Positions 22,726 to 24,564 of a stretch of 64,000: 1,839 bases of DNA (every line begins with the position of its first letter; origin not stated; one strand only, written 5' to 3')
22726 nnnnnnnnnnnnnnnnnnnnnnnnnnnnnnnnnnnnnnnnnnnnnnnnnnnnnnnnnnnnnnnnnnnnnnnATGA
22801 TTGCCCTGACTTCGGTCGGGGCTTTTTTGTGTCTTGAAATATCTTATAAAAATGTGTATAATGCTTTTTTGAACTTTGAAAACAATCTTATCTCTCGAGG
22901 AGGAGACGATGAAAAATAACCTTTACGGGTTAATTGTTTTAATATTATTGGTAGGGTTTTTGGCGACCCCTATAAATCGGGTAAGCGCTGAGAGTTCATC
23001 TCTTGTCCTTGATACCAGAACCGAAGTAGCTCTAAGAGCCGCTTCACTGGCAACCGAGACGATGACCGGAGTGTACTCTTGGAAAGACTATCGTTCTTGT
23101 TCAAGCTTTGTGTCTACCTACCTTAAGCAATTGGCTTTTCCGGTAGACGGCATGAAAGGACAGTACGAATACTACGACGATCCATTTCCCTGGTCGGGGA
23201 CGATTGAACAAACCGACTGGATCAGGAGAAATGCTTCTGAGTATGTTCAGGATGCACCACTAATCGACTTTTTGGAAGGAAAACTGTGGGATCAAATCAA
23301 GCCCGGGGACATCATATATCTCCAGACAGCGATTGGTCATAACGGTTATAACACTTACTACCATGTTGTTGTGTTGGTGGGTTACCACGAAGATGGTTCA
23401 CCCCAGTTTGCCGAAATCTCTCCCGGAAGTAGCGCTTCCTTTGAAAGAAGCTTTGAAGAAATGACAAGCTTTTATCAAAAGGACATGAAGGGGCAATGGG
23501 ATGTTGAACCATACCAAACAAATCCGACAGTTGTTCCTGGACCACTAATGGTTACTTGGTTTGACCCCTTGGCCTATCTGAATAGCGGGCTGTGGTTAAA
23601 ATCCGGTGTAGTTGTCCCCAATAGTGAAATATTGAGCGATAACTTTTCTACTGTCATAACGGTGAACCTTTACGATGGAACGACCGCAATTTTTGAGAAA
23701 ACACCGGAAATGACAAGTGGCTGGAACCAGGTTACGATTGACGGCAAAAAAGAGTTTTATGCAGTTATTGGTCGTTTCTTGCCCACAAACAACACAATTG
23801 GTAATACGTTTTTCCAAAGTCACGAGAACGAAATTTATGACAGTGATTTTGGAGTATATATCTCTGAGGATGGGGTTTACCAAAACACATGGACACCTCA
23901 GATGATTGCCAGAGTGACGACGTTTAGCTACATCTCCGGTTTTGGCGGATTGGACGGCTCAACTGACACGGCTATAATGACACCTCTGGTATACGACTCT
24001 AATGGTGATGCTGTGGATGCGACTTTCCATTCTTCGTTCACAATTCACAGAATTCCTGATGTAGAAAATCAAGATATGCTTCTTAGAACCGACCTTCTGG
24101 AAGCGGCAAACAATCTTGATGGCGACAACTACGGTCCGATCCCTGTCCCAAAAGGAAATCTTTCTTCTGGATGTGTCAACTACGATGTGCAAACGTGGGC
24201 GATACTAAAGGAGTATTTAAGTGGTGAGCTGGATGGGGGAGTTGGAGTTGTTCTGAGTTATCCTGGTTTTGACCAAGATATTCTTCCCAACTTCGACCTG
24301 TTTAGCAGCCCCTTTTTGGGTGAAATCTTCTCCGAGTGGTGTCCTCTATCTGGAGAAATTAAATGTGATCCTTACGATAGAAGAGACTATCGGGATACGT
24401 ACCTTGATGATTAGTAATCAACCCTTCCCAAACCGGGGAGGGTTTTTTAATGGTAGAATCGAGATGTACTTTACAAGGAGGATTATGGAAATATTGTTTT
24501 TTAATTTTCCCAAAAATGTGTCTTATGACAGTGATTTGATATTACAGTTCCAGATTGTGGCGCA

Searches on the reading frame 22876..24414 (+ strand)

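Call 3: search_protein_families(library=pfam, proteins=[window:22876-24414:+], max_evalue=0.1)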
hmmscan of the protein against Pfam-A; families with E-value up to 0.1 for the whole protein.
window:22876-24414:+ (512 aa): 1 family
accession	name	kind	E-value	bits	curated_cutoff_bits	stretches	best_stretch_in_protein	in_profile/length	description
PF12671.13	Amidase_6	-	0.0026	18.3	23.2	1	73-194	30-150/163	Putative amidase domain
